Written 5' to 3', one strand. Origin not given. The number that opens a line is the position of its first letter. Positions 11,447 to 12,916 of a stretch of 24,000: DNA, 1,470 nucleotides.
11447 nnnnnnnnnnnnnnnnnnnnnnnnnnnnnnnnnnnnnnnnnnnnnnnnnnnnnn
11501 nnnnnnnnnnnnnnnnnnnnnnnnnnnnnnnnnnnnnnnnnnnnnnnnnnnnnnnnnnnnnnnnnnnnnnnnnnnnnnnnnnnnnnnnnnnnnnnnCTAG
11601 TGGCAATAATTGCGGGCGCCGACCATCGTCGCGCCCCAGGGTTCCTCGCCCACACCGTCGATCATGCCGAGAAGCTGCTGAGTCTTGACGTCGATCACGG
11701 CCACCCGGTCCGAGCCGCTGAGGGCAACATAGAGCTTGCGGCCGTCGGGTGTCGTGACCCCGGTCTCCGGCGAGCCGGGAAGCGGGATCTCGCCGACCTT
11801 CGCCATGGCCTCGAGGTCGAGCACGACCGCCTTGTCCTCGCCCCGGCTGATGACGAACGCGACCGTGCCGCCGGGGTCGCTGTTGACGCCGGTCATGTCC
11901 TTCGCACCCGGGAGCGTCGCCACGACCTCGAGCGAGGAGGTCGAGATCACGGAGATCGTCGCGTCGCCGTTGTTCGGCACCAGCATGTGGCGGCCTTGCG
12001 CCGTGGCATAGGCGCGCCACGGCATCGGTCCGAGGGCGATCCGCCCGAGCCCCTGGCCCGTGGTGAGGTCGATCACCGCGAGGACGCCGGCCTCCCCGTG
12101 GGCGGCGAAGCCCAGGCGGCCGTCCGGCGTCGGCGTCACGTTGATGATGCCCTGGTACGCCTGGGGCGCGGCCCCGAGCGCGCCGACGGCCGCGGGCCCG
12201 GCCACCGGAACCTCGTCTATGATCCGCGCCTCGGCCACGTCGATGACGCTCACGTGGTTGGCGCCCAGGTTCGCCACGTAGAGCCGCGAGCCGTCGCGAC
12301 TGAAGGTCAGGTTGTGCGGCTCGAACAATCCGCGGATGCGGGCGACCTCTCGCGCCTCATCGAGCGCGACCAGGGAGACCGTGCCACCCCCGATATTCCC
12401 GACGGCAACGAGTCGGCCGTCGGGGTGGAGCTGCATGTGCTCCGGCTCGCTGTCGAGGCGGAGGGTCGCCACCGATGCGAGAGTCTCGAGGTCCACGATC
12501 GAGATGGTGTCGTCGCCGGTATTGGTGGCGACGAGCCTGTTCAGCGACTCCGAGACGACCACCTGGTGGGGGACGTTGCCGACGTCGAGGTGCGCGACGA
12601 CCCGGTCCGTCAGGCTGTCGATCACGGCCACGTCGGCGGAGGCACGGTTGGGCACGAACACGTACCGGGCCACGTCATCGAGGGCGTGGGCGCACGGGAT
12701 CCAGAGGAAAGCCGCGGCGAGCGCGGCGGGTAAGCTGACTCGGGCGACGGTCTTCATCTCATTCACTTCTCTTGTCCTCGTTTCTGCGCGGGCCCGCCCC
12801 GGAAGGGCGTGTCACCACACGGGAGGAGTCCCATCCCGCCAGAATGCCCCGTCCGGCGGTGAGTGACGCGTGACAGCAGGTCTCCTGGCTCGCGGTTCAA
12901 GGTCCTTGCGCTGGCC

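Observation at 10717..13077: B12 riboswitch controls a secreted YVTN beta-propeller plus S41 peptidase pair, outside every known cobalamin regulon class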

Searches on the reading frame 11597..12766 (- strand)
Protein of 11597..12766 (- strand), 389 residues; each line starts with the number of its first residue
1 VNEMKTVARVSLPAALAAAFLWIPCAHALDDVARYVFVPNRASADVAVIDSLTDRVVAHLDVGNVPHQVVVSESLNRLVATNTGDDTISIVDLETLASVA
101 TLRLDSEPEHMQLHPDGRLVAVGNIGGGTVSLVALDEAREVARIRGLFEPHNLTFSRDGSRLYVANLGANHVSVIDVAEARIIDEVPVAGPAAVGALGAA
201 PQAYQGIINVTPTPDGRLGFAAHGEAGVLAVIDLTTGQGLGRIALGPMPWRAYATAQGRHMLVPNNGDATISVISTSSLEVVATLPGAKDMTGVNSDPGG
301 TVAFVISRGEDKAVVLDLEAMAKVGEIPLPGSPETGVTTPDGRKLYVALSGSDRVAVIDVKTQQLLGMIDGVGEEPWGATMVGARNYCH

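Call 5: search_protein_families(library=pfam, proteins=[window:11597-12766:-], max_evalue=0.01)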
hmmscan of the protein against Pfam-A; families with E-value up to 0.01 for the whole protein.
window:11597-12766:- (389 aa): 11 families
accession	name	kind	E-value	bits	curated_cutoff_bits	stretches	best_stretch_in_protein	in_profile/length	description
PF21783.3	YNCE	-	3.8e-18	66.4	27.1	1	80-379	44-331/339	YNCE-like beta-propeller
PF25174.1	Beta-prop_THOC3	-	3.4e-16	59.5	305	1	68-298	51-264/272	THOC3 beta-propeller domain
PF02239.22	Cytochrom_D1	-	1.7e-14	53.6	25.5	1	38-132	9-103/368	Cytochrome D1 heme domain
PF10282.15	Lactonase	-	1.8e-10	41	21.7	1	97-180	79-175/344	Lactonase, 7-bladed beta-propeller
PF24814.1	WD40_Prp19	-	4.3e-09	36.3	320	1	73-187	100-216/281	Prp19 WD40 domain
PF23414.1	Beta-prop_EML_2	-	2.8e-07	30.6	90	1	76-177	10-110/266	Echinoderm microtubule-associated protein second beta-propeller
PF25168.1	Beta-prop_WDR36-Utp21_2nd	-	4.1e-07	30.1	84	1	70-190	163-282/335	WDR36/Utp21 second beta-propeller domain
PF24796.1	WDR55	-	0.00014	21.5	200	0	101-193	3-98/296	WDR55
PF23393.2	Beta-prop_WDR90_POC16_2nd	-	0.0012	18.5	60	1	74-166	4-97/291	WDR90/POC16, second beta-propeller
PF23586.2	Beta-prop_NWD2_C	-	0.002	17.7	33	0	83-132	290-339/341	NWD2 C-terminal beta-propeller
PF02625.21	XdhC_CoxI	-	0.0099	16.2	24.3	0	110-143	27-58/68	XdhC and CoxI family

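Call 6: search_protein_families(library=ncbifam, proteins=[window:11597-12766:-], max_evalue=0.01)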
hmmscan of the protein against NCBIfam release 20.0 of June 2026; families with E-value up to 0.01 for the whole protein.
window:11597-12766:- (389 aa): 11 families
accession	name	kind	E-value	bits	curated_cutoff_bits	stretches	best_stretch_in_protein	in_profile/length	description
TIGR02276.1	beta_rpt_yvtn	repeat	5.1e-40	135.2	27.85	3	340-380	1-40/42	beta-propeller repeat protein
TIGR03866.1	PQQ_ABC_repeats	subfamily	7.3e-40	136.9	287.3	3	30-188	7-165/310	PQQ-dependent catabolism-associated beta-propeller protein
NF052340.1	hydrazine_beta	equivalog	2.1e-26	92.9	560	3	107-189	34-116/372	hydrazine synthase subunit beta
NF052460.1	L-NosZ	equivalog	6e-23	81.1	700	2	157-366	52-251/480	clade III lactonase-type nitrous-oxide reductase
NF052342.1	hydrazine_BC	exception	8.3e-21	73.8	1250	2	107-188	40-121/690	hydrazine synthase subunit beta-gamma fusion subunit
NF048007.1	MmpL3Stblzr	equivalog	1.7e-13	50.5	600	2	41-182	24-169/366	MmpL3/TtfA transport complex stabilizer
NF052280.1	7_blade_YncE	equivalog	1.2e-12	47.3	400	1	5-119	203-312/338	7-bladed beta-propeller protein YncE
NF038117.1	choice_anch_I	subfamily_domain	1.2e-09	37.6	300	2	45-184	76-211/458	choice-of-anchor I family protein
NF008258.1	PRK11028.1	equivalog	9.5e-07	28.2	370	1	94-183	69-162/330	6-phosphogluconolactonase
TIGR03907.1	QH_beta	equivalog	0.00012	21.4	223.2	0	309-339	302-332/338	quinohemoprotein amine dehydrogenase subunit beta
NF038015.2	AztD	exception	0.0092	14.7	400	0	77-111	317-351/356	zinc metallochaperone AztD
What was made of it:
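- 11597..12766 (-): Exported 8-bladed YVTN/YncE-type beta-propeller ending in NYCH. It is 389 aa from GTG 12766, and probably 386 aa from ATG 12757. The signal peptide ends at AHA|L. Pfam and NCBIfam hits (calls 5, 6).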
